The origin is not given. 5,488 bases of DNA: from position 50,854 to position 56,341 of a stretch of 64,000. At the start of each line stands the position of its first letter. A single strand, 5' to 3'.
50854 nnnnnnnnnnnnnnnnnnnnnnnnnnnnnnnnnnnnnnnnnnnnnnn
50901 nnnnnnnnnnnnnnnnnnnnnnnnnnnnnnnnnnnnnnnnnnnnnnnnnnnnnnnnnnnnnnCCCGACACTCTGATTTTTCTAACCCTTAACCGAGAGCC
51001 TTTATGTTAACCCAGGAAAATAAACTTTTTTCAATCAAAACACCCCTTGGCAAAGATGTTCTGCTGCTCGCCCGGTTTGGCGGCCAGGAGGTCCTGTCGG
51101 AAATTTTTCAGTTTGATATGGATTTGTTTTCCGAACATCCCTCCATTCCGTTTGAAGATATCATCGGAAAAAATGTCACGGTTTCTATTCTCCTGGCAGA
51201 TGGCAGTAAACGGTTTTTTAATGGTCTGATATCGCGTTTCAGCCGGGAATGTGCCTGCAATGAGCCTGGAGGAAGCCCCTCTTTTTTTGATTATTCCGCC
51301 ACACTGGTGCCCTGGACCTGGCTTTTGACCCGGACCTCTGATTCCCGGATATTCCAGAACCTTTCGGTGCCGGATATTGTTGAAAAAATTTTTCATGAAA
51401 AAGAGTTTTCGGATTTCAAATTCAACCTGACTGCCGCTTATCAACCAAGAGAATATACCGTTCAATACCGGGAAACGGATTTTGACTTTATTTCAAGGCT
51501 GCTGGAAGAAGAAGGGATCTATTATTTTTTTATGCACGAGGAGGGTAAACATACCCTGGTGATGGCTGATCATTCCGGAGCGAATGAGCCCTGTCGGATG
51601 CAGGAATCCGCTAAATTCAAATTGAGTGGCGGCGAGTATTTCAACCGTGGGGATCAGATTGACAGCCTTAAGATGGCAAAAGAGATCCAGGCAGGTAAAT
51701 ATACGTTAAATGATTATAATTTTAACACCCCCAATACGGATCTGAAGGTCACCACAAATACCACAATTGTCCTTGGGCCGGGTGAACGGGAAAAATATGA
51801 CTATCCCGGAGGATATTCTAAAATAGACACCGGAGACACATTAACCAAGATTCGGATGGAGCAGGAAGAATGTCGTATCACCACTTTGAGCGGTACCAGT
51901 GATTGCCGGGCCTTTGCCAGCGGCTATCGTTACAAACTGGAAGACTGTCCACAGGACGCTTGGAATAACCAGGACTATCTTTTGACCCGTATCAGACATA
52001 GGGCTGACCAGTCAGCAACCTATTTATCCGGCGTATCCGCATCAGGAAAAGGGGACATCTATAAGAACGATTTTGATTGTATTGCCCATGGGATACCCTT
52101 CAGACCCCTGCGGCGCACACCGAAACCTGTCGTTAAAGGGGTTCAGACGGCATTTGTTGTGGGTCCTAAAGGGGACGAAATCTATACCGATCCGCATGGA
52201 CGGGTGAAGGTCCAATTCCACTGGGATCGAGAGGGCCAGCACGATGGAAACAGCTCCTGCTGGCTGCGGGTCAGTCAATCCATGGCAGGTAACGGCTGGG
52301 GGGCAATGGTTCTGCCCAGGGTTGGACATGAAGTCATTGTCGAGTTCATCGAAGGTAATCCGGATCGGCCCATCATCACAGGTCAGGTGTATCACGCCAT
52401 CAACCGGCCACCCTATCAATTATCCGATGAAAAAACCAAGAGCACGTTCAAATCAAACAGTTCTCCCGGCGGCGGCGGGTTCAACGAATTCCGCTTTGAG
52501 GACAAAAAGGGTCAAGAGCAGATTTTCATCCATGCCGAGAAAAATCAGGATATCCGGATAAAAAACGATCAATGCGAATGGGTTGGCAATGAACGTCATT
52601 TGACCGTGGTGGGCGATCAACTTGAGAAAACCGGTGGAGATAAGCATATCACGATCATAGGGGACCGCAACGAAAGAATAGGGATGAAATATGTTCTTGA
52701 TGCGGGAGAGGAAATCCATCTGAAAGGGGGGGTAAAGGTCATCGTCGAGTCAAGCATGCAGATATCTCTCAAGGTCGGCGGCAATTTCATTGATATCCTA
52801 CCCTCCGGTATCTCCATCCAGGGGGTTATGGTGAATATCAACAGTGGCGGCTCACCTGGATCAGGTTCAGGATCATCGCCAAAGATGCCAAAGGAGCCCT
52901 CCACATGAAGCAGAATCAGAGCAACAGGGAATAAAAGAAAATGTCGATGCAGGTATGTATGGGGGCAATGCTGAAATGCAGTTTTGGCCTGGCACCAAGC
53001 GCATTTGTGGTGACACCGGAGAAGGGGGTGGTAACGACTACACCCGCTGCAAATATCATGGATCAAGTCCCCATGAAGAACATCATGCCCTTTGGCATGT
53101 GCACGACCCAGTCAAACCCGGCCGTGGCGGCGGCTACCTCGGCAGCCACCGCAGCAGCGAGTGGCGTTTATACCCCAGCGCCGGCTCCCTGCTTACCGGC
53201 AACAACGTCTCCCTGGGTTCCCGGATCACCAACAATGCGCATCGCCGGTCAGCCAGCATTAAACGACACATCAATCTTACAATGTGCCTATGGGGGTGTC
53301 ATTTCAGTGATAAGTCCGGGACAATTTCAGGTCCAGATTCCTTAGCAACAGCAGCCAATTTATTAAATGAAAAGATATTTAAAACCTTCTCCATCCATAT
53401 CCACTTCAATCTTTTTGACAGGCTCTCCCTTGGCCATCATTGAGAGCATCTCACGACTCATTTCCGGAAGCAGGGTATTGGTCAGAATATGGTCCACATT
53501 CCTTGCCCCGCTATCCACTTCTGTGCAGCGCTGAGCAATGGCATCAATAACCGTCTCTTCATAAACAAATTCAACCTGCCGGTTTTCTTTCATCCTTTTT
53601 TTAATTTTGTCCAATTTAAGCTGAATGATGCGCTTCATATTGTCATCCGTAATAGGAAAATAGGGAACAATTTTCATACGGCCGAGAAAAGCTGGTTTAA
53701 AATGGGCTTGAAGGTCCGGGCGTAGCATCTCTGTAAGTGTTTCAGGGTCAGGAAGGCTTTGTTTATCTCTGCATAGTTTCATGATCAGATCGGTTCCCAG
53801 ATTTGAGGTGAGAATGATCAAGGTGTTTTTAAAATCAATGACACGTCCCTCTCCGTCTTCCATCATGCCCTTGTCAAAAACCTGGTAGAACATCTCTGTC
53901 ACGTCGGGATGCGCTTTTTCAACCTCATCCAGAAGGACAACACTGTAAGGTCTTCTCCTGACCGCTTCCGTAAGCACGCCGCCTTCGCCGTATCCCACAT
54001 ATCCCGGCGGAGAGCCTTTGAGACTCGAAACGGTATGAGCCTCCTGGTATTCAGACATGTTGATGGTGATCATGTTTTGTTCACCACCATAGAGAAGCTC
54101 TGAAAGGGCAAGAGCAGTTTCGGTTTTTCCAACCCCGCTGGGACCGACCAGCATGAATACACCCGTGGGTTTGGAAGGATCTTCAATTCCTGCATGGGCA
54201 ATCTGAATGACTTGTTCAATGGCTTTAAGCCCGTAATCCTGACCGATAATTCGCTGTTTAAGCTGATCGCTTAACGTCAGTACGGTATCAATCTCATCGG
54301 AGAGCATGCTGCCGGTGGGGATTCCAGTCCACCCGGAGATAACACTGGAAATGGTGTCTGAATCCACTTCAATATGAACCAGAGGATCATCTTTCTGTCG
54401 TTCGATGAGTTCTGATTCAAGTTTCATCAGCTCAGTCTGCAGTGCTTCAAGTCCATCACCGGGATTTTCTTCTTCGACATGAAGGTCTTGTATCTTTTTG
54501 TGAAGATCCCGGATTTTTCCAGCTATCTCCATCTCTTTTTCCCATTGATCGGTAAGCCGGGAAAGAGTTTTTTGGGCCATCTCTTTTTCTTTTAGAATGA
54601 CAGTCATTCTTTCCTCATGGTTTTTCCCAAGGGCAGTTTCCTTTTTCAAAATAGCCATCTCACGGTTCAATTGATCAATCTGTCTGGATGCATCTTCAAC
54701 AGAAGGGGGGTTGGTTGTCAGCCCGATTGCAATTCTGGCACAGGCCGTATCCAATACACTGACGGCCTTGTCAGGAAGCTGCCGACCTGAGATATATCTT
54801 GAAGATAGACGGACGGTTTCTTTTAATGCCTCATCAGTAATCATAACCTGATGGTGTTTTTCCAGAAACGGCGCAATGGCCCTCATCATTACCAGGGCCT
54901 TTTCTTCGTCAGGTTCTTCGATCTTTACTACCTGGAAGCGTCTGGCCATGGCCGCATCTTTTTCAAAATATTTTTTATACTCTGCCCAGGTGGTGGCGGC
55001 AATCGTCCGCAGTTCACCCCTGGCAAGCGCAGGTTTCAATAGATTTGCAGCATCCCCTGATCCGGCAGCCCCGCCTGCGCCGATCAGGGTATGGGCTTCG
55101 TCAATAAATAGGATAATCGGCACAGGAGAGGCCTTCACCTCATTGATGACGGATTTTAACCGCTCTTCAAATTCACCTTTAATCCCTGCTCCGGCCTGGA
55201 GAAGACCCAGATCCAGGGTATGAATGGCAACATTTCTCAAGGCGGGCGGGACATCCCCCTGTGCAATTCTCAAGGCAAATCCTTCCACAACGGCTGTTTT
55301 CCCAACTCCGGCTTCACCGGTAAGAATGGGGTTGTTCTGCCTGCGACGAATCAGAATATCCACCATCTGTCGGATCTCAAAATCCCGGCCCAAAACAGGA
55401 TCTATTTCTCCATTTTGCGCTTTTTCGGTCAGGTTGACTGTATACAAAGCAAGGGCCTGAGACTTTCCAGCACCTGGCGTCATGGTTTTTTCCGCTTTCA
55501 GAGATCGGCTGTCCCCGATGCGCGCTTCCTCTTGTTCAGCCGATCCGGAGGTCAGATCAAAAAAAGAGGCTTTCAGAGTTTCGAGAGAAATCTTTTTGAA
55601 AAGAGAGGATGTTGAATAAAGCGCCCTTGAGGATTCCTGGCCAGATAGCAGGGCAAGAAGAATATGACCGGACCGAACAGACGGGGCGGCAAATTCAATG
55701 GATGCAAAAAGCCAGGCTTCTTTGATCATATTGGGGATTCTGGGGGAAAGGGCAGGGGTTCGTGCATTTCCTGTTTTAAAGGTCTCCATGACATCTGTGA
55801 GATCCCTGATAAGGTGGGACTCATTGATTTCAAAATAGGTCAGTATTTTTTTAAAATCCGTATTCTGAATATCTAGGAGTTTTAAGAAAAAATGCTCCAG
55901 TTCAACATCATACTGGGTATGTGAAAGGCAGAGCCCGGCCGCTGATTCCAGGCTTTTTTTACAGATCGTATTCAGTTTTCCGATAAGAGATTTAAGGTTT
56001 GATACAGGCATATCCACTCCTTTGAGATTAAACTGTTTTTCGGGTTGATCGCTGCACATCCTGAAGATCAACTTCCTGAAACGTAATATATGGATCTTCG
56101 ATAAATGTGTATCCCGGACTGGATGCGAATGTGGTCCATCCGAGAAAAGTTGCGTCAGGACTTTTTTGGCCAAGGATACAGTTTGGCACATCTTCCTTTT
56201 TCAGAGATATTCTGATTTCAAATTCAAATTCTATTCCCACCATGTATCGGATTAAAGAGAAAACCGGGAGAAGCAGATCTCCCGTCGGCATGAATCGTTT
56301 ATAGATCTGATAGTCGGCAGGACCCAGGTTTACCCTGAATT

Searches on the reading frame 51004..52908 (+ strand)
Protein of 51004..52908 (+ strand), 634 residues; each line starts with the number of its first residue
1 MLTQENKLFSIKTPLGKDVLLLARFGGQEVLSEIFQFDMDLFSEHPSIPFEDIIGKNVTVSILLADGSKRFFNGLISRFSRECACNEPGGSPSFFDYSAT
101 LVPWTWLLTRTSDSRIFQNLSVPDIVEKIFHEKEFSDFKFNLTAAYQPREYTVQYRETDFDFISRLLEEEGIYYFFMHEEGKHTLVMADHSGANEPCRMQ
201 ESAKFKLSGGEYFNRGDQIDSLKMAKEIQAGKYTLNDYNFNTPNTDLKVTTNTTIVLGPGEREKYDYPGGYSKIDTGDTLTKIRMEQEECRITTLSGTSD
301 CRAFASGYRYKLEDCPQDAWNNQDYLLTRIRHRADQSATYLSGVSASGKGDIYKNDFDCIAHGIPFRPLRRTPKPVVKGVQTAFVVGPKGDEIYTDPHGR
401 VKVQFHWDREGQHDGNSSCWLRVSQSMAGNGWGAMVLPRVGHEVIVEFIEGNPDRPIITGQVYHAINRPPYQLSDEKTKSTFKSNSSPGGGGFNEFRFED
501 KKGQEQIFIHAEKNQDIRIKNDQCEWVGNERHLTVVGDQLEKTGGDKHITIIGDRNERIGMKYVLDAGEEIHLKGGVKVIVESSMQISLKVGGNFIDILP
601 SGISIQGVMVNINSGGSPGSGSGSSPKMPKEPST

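Call 4: search_protein_families(library=pfam, proteins=[window:51004-52908:+], max_evalue=0.1)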
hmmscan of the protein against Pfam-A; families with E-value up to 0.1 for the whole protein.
window:51004-52908:+ (634 aa): 4 families
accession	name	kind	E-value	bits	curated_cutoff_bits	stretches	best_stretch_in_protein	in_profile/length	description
PF05954.17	Phage_GPD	-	5.8e-92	308.6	30.1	1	28-337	1-304/305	Phage tail baseplate hub (GPD)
PF22178.3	Gp5_trimer_C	-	9.6e-32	109.9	30.9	1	480-574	1-95/112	Bacteriophage T4 gp5 C-terminal trimerisation domain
PF04717.18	Phage_base_V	-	2.7e-16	60.1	23.8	1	396-463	12-75/75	Type VI secretion system/phage-baseplate injector OB domain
PF20093.5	DUF6484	-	0.0054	17.8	27.6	1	440-460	39-59/61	Domain of unknown function (DUF6484)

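Call 8: search_protein_families(library=ncbifam, proteins=[window:51004-52908:+], max_evalue=0.01)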
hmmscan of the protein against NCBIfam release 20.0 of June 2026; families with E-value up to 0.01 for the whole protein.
window:51004-52908:+ (634 aa): 3 families
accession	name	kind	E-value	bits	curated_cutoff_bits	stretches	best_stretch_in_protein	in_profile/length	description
TIGR03361.1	VI_Rhs_Vgr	subfamily_domain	1.4e-190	634.3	186.35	1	9-532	1-513/513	type VI secretion system tip protein TssI/VgrG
TIGR01646.1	vgr_GE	subfamily_domain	1.6e-142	475.9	121.8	1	23-514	4-480/480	type VI secretion system tip protein VgrG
NF033848.1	VgrG_rel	hypoth_equivalog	1.7e-17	62.9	275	1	325-510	327-489/547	VgrG-related protein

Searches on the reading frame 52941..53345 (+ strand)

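Call 7: search_protein_families(library=pfam, proteins=[window:52941-53345:+], max_evalue=0.001)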
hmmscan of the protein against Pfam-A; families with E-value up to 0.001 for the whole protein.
window:52941-53345:+ (134 aa): 1 family
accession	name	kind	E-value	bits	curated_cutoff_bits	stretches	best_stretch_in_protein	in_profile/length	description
PF14107.11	DUF4280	-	1.3e-34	119.5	26.3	1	5-128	1-109/109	Domain of unknown function (DUF4280)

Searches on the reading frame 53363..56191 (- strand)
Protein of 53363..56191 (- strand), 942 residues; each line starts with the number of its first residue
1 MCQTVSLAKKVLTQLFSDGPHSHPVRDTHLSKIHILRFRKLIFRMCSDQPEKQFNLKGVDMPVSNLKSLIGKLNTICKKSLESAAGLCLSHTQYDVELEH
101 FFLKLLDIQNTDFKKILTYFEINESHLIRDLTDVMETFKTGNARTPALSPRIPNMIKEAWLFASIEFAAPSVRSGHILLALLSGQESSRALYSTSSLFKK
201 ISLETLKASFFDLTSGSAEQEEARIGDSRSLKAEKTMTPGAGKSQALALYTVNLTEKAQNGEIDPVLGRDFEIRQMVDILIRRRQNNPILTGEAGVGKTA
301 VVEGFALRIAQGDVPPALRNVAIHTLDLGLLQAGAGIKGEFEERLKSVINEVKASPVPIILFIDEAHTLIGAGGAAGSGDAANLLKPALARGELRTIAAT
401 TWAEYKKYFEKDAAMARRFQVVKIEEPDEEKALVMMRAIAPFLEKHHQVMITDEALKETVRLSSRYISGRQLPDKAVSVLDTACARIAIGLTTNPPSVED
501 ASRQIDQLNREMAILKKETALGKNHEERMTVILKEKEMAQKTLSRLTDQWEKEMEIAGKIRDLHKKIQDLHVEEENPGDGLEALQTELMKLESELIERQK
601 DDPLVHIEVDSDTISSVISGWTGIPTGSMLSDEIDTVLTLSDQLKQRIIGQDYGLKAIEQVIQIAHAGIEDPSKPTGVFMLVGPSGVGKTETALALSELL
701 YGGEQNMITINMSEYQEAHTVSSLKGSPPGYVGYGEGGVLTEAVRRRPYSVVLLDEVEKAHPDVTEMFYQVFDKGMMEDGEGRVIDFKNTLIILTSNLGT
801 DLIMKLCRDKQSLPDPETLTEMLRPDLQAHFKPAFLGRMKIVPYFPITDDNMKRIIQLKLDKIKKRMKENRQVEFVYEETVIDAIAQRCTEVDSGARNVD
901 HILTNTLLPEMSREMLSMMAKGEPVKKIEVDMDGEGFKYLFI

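Call 7: search_protein_families(library=pfam, proteins=[window:53363-56191:-], max_evalue=0.001)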
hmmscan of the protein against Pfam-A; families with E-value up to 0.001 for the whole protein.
window:53363-56191:- (942 aa): 16 families
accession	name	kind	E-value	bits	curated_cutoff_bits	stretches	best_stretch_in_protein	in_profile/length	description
PF07724.20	AAA_2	-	6e-58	196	27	1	674-841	1-165/166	AAA domain (Cdc48 subfamily)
PF17871.7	AAA_lid_9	-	6.3e-29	100.4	22.8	1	429-527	2-98/104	AAA lid domain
PF00004.35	AAA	-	9.5e-17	62.1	21.2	2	289-401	2-109/131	ATPase family associated with various cellular activities (AAA)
PF10431.15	ClpB_D2-small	-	6.1e-16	58.7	21.9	1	848-921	2-74/81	C-terminal, D2-small domain, of ClpB protein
PF07728.20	AAA_5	-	8.7e-13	48.9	22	1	679-797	2-122/139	AAA domain (dynein-related subfamily)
PF13191.12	AAA_16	-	1.2e-10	42.6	32.6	1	266-312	2-51/167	AAA ATPase domain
PF13401.12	AAA_22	-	3.3e-09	37.6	27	0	284-378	4-97/130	AAA domain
PF12775.13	AAA_7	-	1.2e-05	25.4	25.8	0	679-722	36-79/181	P-loop containing dynein motor region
PF00158.32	Sigma54_activat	-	2.3e-05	24.6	20.2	0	678-792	24-138/168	Sigma-54 interaction domain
PF13481.12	AAA_25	-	3.9e-05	23.8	27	0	289-314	37-62/195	AAA domain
PF20720.3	nSTAND3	-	5.1e-05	23.4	27.2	0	283-311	15-43/155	Novel STAND NTPase 3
PF05729.18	NACHT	-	0.00033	21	26.7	0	289-315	4-30/167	NACHT domain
PF06414.18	Zeta_toxin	-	0.00035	20.5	22.3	0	672-720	13-60/199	Zeta toxin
PF01637.24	ATPase_2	-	0.00039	20.7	33.2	0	269-306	4-41/225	ATPase domain predominantly from Archaea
PF13555.12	AAA_29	-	0.00058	20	27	0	674-704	20-50/61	P-loop containing region of AAA domain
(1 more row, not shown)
